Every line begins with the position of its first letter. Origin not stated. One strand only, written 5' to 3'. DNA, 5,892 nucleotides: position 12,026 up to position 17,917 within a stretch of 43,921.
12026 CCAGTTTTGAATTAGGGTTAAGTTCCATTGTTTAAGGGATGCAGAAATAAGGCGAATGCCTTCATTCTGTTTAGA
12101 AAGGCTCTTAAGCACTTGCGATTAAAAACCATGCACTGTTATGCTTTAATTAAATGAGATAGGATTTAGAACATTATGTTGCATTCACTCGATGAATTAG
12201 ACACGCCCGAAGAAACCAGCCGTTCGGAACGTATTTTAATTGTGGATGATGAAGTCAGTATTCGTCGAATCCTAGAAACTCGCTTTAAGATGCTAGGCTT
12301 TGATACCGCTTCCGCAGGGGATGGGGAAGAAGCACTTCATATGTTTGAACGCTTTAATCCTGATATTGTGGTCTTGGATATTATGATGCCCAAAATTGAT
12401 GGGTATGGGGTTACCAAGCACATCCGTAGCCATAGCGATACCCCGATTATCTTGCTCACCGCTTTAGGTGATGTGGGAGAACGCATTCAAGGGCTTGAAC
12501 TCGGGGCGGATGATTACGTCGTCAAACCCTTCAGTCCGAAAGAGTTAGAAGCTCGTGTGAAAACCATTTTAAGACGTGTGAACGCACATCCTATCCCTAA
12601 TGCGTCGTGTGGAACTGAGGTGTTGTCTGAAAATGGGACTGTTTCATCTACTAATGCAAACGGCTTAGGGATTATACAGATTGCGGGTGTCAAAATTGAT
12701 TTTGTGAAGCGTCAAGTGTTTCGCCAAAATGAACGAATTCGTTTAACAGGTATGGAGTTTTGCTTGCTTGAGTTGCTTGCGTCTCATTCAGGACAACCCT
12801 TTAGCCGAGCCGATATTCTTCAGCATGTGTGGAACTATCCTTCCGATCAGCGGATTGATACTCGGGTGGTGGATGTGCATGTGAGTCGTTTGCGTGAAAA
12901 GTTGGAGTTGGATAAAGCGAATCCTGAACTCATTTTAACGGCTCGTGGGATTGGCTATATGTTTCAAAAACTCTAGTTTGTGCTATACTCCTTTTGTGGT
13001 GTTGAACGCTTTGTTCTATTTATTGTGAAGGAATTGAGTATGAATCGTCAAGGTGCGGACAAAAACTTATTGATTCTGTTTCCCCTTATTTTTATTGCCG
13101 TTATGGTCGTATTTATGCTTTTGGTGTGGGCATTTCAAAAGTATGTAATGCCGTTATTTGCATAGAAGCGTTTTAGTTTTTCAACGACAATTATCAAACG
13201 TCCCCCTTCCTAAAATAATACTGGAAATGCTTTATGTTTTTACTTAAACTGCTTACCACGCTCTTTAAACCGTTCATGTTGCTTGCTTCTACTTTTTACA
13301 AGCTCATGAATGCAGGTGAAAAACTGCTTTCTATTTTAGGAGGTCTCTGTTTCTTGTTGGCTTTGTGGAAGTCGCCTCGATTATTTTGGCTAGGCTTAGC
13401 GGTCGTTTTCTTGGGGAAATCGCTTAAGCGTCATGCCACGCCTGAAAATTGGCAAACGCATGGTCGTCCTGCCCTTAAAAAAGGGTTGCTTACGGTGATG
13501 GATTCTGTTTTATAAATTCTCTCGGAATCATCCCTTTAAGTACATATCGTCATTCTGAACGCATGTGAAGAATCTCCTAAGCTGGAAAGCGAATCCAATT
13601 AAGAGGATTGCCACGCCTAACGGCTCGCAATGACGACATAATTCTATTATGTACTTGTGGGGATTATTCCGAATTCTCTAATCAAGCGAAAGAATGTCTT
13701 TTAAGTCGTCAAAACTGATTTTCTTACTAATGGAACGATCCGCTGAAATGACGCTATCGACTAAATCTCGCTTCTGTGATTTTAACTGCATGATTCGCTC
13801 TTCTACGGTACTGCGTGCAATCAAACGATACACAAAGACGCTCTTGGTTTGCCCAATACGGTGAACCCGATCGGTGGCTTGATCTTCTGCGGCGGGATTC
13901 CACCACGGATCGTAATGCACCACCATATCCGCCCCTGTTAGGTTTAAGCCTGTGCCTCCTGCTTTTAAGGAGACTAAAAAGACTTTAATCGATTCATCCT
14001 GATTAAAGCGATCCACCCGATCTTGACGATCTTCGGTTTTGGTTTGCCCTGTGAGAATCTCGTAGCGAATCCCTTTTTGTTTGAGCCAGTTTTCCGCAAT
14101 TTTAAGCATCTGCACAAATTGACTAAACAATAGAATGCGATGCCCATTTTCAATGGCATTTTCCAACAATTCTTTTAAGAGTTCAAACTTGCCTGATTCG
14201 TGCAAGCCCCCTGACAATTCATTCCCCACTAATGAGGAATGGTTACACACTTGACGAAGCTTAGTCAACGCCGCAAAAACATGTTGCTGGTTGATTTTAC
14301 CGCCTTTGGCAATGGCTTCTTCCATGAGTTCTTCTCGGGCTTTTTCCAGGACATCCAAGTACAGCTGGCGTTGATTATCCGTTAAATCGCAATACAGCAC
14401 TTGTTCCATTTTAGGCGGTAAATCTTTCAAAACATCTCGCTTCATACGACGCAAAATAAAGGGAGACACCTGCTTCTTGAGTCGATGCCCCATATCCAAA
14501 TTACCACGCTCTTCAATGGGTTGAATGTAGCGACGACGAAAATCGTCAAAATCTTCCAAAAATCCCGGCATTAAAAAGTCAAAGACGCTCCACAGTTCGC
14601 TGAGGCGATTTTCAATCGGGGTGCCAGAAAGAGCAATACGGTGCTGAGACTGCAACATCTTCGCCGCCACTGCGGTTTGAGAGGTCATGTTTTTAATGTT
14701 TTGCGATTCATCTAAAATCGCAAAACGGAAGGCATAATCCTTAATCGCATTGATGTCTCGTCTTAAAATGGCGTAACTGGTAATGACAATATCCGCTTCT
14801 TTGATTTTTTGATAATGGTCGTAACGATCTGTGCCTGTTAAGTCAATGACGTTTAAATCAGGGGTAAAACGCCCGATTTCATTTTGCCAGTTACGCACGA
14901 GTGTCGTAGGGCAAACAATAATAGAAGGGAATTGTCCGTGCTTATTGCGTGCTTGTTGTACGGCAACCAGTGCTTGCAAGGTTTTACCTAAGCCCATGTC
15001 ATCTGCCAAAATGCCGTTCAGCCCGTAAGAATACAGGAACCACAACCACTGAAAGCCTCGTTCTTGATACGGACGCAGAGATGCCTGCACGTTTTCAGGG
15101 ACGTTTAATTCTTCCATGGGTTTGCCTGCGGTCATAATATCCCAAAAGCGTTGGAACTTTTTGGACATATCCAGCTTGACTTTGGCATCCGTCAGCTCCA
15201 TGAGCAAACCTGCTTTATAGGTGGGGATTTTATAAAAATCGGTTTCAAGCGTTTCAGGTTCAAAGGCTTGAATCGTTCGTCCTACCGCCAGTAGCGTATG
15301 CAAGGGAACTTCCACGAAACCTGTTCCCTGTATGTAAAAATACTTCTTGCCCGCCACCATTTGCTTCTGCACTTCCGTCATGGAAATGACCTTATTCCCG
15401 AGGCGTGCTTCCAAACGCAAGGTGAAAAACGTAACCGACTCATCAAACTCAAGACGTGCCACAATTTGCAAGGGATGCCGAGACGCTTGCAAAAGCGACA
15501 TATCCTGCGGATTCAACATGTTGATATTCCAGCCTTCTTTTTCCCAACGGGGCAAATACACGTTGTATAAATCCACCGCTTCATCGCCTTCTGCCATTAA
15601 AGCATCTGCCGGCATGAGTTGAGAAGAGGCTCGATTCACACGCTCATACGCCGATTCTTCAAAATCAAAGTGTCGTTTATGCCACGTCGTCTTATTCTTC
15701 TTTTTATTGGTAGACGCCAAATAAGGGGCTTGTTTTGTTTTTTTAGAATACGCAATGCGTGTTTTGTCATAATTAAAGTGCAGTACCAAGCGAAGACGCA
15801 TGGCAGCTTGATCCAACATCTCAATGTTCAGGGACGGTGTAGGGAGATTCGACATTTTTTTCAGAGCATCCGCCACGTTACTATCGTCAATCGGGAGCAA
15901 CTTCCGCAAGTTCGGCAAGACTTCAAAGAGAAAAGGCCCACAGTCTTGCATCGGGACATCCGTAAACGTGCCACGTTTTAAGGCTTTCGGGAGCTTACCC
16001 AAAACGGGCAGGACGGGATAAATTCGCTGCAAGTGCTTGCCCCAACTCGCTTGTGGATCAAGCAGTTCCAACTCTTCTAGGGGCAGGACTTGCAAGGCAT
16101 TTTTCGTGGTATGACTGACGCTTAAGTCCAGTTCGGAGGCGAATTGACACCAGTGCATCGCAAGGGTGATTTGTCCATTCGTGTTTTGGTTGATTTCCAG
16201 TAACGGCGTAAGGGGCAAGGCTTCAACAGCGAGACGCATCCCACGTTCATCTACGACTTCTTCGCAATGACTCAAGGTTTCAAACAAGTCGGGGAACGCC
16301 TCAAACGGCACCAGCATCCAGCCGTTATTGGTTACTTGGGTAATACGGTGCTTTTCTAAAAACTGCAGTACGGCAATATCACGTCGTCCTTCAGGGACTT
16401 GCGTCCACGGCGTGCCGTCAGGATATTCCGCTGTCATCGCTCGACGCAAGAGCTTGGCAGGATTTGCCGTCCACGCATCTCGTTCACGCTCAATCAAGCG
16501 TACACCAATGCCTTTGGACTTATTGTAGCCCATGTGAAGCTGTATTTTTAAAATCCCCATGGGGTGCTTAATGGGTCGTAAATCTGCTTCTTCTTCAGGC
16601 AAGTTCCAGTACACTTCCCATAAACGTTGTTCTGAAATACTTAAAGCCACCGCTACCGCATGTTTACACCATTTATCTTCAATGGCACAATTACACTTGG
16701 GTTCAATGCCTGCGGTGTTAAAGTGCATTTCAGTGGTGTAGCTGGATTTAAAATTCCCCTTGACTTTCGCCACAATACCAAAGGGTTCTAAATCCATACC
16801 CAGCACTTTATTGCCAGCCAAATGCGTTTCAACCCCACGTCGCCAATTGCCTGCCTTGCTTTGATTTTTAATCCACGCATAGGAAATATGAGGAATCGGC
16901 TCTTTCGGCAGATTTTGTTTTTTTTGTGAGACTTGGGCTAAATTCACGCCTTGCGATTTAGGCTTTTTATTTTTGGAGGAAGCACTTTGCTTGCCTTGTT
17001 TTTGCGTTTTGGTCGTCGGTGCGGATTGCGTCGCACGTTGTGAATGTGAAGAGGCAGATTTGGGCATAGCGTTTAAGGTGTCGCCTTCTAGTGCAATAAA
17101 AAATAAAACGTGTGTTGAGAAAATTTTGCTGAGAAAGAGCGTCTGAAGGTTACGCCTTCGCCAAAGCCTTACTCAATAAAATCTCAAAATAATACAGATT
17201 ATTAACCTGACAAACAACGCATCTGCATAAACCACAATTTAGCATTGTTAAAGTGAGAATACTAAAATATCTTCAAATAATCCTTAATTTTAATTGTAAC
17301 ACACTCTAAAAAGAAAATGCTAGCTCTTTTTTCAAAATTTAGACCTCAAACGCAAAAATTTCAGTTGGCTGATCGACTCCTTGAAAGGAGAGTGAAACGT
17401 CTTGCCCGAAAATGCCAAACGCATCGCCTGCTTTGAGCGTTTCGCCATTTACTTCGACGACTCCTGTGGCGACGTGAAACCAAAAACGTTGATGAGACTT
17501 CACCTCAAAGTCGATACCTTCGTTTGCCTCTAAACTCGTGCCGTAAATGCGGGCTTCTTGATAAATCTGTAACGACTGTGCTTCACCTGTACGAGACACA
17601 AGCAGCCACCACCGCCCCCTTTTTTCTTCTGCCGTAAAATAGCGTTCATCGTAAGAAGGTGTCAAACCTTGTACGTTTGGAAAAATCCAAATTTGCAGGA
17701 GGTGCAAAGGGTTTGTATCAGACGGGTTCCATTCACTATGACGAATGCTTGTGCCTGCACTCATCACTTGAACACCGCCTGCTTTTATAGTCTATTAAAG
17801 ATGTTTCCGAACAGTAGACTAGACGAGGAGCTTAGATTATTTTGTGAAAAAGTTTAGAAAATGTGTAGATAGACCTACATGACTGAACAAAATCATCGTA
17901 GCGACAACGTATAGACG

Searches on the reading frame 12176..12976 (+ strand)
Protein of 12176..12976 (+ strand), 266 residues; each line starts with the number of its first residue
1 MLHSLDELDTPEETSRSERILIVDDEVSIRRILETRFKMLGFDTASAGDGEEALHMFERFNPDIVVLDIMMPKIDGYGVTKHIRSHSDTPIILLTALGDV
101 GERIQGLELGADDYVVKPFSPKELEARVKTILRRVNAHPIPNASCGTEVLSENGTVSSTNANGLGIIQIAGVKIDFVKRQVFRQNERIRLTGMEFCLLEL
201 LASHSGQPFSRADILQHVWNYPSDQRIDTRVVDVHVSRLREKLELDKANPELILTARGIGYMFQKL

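Call 88: search_protein_families(library=pfam, proteins=[window:12176-12976:+], max_evalue=0.01)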
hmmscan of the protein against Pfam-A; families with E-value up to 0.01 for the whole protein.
window:12176-12976:+ (266 aa): 2 families
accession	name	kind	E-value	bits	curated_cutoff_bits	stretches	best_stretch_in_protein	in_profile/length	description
PF00072.30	Response_reg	-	4.3e-31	107.8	30.2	1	20-129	1-111/111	Response regulator receiver domain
PF00486.34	Trans_reg_C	-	1.3e-25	89.7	26.2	1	186-263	2-77/77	Transcriptional regulatory protein, C terminal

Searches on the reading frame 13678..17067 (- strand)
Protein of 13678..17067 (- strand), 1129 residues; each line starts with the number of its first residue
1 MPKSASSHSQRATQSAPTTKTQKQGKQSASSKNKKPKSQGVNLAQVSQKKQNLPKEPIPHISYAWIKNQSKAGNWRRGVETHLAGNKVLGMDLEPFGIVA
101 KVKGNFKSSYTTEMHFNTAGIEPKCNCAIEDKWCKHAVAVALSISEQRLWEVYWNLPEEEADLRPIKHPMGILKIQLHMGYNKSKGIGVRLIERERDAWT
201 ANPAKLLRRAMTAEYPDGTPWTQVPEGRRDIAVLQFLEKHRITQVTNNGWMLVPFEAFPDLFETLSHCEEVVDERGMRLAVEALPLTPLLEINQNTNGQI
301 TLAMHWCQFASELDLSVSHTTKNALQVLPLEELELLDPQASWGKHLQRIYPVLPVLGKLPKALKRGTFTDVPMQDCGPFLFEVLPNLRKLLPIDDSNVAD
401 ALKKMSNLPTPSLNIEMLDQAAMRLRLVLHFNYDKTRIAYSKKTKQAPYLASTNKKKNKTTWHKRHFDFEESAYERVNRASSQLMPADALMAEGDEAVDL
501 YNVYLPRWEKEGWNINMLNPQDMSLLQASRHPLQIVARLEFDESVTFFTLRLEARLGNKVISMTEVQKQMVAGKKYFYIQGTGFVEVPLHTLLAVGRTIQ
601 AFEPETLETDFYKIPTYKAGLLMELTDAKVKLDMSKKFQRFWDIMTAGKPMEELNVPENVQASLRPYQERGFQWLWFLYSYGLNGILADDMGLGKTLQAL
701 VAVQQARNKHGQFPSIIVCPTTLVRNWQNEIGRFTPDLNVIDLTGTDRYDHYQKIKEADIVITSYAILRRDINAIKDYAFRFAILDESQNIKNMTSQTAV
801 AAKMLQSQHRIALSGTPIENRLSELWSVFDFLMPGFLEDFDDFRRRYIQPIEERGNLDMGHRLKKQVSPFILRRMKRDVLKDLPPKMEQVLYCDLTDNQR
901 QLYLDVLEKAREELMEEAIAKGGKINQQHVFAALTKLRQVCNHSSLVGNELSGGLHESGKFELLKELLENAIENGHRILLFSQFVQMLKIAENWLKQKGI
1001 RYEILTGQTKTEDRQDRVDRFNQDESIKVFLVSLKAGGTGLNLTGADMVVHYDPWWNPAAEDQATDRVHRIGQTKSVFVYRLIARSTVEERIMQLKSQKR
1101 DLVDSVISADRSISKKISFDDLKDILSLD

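Call 58: search_protein_families(library=pfam, proteins=[window:13678-17067:-])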
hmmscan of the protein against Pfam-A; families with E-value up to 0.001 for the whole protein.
window:13678-17067:- (1129 aa): 6 families
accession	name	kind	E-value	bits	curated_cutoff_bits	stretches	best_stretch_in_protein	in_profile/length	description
PF00176.29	SNF2-rel_dom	-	1.3e-75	254.7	24.9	1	667-945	1-289/290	SNF2-related domain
PF00271.37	Helicase_C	-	2.2e-27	95.9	23.5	1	960-1072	2-110/110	Helicase conserved C-terminal domain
PF04851.21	ResIII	-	3.3e-10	40.6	22.5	1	663-818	3-163/164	Type III restriction enzyme, res subunit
PF00270.35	DEAD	-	1.4e-09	38.3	26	1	686-820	18-163/167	DEAD/DEAH box helicase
PF11496.14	HDA2-3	-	2.1e-06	27.6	27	1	956-1109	87-248/278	Class II histone deacetylase complex subunits 2 and 3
PF16203.11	ERCC3_RAD25_C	-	0.00065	19.5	27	0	960-1089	45-174/248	ERCC3/RAD25/XPB C-terminal helicase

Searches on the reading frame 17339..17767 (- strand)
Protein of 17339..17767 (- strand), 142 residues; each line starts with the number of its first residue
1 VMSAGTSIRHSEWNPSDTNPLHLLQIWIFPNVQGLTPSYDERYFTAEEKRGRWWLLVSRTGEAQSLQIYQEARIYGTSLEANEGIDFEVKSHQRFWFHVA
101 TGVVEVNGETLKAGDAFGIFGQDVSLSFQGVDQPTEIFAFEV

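Call 57: search_protein_families(library=pfam, proteins=[window:17339-17767:-])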
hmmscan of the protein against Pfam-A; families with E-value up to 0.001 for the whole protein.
window:17339-17767:- (142 aa): 2 families
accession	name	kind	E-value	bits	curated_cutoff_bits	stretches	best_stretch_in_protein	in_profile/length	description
PF17954.7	Pirin_C_2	-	1.9e-19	70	22.9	1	55-142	1-86/86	Quercetinase C-terminal cupin domain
PF02678.22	Pirin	-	1.2e-05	25.7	26.1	1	1-28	81-108/108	Pirin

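Call 71: find_encoding_contigs(protein=window:17339-17767:-, flank=2000, max_places=10)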
Protein window:17339-17767:- (142 aa): no gene with exactly this product is on record in the collection.
